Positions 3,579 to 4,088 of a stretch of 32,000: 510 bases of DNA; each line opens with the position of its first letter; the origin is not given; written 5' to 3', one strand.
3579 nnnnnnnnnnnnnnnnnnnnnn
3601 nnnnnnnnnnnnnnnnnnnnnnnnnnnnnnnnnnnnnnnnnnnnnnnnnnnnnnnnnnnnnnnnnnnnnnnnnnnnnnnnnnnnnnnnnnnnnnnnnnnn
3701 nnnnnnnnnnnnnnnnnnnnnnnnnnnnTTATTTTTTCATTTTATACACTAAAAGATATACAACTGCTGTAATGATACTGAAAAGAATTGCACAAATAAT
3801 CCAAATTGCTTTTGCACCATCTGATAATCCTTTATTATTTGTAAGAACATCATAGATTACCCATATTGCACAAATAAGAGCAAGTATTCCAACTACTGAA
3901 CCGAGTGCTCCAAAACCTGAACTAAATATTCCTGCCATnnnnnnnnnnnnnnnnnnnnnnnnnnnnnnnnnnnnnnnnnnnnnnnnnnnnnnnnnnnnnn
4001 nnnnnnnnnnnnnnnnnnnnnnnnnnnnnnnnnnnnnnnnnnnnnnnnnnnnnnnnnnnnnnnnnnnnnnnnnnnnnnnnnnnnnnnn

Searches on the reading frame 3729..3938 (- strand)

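Call 58: search_protein_families(library=pfam, proteins=[window:3729-3938:-], max_evalue=0.001)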
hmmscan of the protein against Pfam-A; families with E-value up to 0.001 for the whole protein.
window:3729-3938:- (69 aa): 1 family
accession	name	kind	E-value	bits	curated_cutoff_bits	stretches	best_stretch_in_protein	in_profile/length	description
PF13396.11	PLDc_N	-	1.4e-05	25.4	23.3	1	20-64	3-40/42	Phospholipase_D-nuclease N-terminal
